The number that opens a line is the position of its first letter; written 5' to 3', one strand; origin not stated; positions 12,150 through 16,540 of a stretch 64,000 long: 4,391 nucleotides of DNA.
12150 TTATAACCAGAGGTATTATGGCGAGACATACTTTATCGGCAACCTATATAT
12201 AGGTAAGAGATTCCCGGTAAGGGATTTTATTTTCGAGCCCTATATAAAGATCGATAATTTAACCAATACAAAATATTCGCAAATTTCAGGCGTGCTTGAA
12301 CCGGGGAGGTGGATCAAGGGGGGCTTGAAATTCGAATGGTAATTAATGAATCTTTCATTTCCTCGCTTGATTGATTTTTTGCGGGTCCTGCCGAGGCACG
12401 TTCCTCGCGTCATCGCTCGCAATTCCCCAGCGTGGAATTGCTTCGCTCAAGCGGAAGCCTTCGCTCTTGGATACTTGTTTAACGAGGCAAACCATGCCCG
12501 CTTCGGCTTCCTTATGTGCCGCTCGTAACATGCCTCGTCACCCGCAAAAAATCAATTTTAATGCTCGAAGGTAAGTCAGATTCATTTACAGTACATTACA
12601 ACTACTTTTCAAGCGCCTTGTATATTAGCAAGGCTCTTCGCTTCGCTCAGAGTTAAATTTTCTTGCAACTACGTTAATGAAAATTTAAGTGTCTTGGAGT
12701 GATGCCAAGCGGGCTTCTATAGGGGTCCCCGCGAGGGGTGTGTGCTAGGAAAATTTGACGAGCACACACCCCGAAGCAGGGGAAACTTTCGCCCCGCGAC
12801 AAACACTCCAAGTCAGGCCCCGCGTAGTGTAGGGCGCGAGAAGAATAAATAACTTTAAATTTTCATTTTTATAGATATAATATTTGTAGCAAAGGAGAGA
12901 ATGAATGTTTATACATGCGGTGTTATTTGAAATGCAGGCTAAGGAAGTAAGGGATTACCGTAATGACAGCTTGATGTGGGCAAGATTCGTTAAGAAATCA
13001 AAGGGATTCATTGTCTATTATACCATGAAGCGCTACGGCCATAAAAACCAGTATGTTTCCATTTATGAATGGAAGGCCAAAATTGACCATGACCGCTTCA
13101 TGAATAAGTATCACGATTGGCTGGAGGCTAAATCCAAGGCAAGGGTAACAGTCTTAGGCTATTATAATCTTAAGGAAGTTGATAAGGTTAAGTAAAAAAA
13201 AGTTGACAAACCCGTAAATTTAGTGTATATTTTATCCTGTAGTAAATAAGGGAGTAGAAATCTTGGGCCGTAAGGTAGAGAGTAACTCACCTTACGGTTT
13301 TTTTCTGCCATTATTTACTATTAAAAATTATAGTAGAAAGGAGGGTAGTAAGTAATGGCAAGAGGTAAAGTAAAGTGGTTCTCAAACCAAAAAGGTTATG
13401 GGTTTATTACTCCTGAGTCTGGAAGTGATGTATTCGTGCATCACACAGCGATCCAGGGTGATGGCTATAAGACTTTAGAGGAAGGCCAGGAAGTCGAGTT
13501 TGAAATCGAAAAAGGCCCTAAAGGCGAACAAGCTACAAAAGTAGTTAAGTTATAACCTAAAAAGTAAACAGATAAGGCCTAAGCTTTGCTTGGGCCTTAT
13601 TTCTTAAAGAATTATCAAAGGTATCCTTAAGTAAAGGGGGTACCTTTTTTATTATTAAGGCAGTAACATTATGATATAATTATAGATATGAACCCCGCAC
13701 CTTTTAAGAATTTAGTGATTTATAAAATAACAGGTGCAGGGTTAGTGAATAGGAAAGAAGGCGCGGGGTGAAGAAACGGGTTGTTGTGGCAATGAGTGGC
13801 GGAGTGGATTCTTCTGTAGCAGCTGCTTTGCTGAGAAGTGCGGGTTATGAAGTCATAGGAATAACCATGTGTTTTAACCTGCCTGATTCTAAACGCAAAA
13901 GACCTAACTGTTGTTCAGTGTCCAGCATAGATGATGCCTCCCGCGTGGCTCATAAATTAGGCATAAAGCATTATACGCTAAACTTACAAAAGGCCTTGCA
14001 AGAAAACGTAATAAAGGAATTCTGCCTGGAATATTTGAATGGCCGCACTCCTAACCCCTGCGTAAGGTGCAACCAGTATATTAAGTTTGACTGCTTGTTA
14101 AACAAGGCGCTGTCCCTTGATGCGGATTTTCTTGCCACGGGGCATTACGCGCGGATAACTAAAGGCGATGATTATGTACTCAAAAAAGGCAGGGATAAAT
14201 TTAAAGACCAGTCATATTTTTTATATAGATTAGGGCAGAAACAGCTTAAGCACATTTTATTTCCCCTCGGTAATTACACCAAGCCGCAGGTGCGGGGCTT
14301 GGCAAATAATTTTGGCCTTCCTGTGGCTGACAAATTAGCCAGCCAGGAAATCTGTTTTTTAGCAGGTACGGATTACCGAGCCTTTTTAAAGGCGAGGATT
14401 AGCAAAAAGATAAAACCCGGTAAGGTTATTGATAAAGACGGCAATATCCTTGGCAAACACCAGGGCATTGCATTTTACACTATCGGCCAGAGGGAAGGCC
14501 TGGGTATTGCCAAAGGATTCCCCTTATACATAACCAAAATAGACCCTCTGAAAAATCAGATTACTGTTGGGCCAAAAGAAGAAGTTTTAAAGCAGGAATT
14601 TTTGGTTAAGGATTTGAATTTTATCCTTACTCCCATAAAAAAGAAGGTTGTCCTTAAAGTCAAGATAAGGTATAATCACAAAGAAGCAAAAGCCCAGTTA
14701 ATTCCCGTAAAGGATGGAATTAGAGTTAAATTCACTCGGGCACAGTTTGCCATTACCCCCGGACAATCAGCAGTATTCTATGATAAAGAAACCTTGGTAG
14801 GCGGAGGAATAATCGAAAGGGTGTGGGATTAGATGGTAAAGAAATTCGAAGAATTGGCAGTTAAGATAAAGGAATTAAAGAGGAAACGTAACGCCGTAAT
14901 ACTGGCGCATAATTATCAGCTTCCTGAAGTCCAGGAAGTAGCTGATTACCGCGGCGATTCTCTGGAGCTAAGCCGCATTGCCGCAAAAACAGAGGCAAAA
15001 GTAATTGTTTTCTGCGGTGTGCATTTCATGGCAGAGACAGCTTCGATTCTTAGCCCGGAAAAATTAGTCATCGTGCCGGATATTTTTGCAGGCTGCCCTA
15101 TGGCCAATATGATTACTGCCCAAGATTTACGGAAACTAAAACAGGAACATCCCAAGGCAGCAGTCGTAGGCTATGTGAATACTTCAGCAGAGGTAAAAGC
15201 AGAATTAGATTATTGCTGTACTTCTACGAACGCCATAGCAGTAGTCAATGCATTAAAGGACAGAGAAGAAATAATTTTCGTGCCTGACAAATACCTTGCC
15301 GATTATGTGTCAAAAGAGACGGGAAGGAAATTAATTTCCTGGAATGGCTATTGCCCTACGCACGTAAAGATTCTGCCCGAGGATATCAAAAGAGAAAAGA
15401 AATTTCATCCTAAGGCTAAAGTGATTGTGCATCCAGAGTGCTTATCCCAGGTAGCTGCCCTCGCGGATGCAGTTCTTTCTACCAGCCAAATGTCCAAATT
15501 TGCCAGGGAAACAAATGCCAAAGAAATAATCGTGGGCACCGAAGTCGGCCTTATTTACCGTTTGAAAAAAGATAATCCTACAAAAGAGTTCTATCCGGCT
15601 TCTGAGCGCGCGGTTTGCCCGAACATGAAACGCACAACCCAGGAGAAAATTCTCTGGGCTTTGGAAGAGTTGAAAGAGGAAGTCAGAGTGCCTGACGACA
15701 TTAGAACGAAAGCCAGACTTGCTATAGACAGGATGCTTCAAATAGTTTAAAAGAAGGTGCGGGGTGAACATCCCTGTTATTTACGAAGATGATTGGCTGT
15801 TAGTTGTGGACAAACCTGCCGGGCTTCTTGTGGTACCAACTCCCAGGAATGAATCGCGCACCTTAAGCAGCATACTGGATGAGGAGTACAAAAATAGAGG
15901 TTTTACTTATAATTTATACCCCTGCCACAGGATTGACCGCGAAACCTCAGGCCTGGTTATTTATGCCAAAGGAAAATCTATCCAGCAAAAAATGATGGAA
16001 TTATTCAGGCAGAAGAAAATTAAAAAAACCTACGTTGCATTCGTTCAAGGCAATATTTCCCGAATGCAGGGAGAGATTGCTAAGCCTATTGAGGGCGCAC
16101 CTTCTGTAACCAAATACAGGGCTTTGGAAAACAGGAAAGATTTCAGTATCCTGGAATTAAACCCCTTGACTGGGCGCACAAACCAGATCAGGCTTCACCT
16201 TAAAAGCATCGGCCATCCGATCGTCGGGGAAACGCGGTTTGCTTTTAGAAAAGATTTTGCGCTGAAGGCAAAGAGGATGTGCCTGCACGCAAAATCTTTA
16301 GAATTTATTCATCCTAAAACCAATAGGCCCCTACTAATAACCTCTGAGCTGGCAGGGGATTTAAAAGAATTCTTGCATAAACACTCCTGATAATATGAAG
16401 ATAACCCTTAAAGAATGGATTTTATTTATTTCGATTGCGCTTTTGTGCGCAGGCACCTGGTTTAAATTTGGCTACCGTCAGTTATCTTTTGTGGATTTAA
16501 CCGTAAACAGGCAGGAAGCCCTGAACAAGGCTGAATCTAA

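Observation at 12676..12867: GC-rich island of nested perfect stems between element copy 2 and the next gene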

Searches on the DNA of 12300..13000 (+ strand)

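Call 9: search_rna_families(source=window, start=12300, end=13000, threshold=evalue, max_evalue=10, show_alignments=3)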
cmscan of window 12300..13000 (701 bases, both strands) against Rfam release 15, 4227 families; matches with E-value up to 10: 3.
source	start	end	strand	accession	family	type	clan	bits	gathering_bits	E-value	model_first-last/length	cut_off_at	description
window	12654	12716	+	RF04181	rteR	Gene; sRNA;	-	26.1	72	0.11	1-84/84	no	rteR sRNA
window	12725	12784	+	RF03852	mir-610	Gene; miRNA;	-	18.9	90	0.39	1-75/75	no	mir-610 microRNA precursor family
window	12630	12716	+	RF00780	MIR477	Gene; miRNA;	-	15.3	65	3.7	1-99/99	no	MIR477 microRNA precursor family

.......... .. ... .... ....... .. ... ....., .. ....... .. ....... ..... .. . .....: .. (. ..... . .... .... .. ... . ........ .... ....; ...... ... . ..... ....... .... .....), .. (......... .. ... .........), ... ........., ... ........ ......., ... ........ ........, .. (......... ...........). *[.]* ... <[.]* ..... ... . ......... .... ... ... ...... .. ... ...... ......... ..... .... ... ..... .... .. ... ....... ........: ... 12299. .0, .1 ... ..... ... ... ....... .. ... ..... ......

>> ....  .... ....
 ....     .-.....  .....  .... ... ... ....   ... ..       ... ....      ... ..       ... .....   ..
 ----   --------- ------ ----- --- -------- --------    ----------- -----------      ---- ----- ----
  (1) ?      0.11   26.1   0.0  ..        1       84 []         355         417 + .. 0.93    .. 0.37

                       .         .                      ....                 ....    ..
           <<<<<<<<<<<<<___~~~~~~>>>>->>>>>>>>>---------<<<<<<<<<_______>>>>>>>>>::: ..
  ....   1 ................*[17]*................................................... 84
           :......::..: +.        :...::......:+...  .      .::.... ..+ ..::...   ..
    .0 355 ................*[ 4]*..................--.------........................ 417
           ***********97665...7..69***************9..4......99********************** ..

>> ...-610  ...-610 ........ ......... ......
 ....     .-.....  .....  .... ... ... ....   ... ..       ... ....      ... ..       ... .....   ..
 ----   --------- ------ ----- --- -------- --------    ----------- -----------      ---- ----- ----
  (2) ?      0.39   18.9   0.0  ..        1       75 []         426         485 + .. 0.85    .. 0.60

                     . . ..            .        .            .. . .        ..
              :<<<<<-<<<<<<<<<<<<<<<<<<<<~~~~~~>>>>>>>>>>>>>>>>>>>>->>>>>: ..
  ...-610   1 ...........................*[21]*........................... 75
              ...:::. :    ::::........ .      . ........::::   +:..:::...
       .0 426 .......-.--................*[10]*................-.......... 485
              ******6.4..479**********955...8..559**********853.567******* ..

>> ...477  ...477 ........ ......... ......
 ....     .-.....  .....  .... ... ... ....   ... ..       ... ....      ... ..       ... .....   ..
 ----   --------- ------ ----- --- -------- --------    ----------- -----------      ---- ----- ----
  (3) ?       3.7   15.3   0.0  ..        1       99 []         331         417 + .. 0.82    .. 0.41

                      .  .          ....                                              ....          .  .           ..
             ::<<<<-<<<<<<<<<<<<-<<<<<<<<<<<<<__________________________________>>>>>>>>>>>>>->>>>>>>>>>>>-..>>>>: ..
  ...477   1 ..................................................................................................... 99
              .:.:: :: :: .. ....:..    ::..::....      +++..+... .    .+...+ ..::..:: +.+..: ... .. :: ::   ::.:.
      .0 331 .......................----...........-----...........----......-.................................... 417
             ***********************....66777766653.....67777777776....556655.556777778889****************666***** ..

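Call 14: search_dna_similar(query=window:12660-12880:+, collection=plasmids, mode=distant, max_evalue=0.01)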
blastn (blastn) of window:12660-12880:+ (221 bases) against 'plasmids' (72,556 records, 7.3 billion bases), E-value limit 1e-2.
No match.

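Call 15: search_dna_similar(query=window:12660-12880:+, collection=phages, mode=distant, max_evalue=0.01)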
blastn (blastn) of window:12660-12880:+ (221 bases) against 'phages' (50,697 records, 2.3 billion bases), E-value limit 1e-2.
No match.

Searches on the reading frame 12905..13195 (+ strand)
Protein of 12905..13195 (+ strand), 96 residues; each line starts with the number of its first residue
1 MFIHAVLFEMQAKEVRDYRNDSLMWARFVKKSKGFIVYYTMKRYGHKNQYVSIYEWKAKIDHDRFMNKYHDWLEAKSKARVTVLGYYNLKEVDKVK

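Call 10: search_protein_families(library=pfam, proteins=[window:12905-13195:+])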
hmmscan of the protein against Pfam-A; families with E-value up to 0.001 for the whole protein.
window:12905-13195:+ (96 aa): 0 families

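Call 12: find_encoding_contigs(protein=window:12905-13195:+, flank=10000, max_places=10)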
Protein window:12905-13195:+ (96 aa): no gene with exactly this product is on record in the collection.

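Call 17: find_homologous_proteins(query=window:12905-13195:+)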
Query window:12905-13195:+ (96 aa): 194 proteins with E <= 0.001 among 196 candidates; the best 120 are listed.
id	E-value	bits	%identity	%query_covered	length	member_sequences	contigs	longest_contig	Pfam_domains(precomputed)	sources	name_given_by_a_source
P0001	9.2e-58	210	100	100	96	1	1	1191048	-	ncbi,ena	-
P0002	1.2e-46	175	80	100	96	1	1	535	-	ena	-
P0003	5.1e-42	160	72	100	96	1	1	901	-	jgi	jgi:hypothetical protein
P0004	4.8e-41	157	68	100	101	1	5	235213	-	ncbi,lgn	-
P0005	8.1e-41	156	68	100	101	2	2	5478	-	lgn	-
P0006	8.9e-41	156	66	99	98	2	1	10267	-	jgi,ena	-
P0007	1.0e-40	156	74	99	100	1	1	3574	-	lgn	-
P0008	1.3e-40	155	72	100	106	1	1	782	-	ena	-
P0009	1.7e-40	155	71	100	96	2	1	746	-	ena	-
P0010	2.0e-40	155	71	100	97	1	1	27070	-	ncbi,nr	ncbi:MAG: hypothetical protein NT060_03975 [Candidatus Omnitrophica bacterium]|nr:hypothetical prote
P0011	4.6e-40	154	69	100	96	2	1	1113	-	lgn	-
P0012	4.7e-40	154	70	100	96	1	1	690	-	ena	-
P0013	6.2e-40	153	73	99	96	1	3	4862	-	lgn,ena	-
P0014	8.1e-40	153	70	100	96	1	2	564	-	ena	-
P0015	1.5e-39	152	69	100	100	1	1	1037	-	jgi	jgi:hypothetical protein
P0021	6.0e-39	150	72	99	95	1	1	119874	-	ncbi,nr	ncbi:MAG: hypothetical protein PHC29_02900 [Candidatus Omnitrophica bacterium]|nr:hypothetical prote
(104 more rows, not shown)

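Call 20: find_encoding_contigs(protein=P0007, flank=5000, max_places=3)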
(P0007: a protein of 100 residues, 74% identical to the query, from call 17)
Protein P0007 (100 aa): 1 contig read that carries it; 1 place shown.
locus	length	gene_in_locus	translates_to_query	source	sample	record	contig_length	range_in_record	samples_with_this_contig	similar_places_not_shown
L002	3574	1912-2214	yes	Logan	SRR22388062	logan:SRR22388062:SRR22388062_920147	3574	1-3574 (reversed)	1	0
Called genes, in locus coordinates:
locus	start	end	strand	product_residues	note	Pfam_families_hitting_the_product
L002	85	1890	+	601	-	PF07715:Plug, PF00593:TonB_dep_Rec_b-barrel, PF14905:OMP_b-brl_3 (weak)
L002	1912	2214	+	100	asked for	-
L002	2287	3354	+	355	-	PF02540:NAD_synthase (faint), PF03054:tRNA_Me_trans, PF06508:QueC (faint), PF24167:DUF7411 (faint), PF20259:tRNA_Me_trans_M, PF20258:tRNA_Me_trans_C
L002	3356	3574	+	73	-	?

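Call 21: find_encoding_contigs(protein=P0013, flank=5000, max_places=3)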
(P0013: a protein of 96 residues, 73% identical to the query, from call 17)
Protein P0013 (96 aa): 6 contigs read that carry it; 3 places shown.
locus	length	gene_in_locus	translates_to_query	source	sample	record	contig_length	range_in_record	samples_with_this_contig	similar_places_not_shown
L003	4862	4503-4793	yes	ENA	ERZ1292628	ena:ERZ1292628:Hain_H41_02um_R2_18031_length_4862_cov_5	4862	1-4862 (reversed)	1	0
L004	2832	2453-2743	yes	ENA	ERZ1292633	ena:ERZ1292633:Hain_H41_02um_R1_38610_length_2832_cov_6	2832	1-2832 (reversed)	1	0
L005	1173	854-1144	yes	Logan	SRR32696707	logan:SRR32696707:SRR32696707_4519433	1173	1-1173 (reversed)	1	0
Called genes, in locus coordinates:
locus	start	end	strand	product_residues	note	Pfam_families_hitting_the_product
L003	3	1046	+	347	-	?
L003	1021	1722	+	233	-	PF12697:Abhydrolase_6 (weak), PF00561:Abhydrolase_1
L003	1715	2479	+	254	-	PF01209:Ubie_methyltran, PF13489:Methyltransf_23, PF01728:FtsJ (faint), PF05175:MTS, PF13847:Methyltransf_31, PF08241:Methyltransf_11, PF08242:Methyltransf_12, PF13649:Methyltransf_25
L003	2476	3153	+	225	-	PF01656:CbiA, PF13500:AAA_26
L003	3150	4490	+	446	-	PF00202:Aminotran_3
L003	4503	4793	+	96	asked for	-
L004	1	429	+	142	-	?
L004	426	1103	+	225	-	PF01656:CbiA, PF13500:AAA_26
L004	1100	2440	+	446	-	PF00202:Aminotran_3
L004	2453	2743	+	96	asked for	-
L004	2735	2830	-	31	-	?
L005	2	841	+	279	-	?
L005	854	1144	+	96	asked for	-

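Call 22: find_encoding_contigs(protein=P0021, flank=5000, max_places=3)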
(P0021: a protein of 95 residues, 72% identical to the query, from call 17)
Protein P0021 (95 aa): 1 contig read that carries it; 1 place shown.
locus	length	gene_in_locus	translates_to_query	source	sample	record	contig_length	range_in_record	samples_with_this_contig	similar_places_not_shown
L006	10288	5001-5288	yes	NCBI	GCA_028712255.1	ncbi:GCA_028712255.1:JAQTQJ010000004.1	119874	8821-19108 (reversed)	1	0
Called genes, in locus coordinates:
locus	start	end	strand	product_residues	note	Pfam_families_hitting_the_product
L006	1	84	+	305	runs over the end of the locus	PF04055:Radical_SAM, PF06968:BATS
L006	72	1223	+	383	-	PF00155:Aminotran_1_2, PF01053:Cys_Met_Meta_PP (weak)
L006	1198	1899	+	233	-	PF00561:Abhydrolase_1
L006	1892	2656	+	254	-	PF01209:Ubie_methyltran, PF03848:TehB (weak), PF13489:Methyltransf_23, PF05175:MTS, PF13847:Methyltransf_31, PF08241:Methyltransf_11, PF08242:Methyltransf_12, PF13649:Methyltransf_25, +3 more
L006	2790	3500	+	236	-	PF01656:CbiA, PF13500:AAA_26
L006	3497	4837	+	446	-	PF00202:Aminotran_3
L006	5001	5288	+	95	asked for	-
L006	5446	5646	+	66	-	PF00313:CSD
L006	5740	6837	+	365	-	PF03054:tRNA_Me_trans, PF20259:tRNA_Me_trans_M, PF20258:tRNA_Me_trans_C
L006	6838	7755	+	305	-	PF02445:NadA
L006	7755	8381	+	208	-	PF00849:PseudoU_synth_2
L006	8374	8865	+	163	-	PF01569:PAP2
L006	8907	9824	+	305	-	PF00294:PfkB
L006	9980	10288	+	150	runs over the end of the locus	PF09424:YqeY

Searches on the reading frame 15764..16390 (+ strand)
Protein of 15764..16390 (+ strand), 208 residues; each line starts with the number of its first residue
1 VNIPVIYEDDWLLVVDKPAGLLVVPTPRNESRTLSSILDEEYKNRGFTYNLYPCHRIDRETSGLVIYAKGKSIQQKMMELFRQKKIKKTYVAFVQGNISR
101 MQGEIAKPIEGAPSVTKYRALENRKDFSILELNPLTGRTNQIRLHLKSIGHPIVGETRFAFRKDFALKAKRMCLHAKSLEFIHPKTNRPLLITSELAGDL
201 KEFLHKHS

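Call 10: search_protein_families(library=pfam, proteins=[window:15764-16390:+])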
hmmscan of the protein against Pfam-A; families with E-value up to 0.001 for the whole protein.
window:15764-16390:+ (208 aa): 1 family
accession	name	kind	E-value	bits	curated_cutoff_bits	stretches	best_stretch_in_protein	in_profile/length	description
PF00849.27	PseudoU_synth_2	-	7.3e-32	111.1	26.8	1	12-147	2-151/152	RNA pseudouridylate synthase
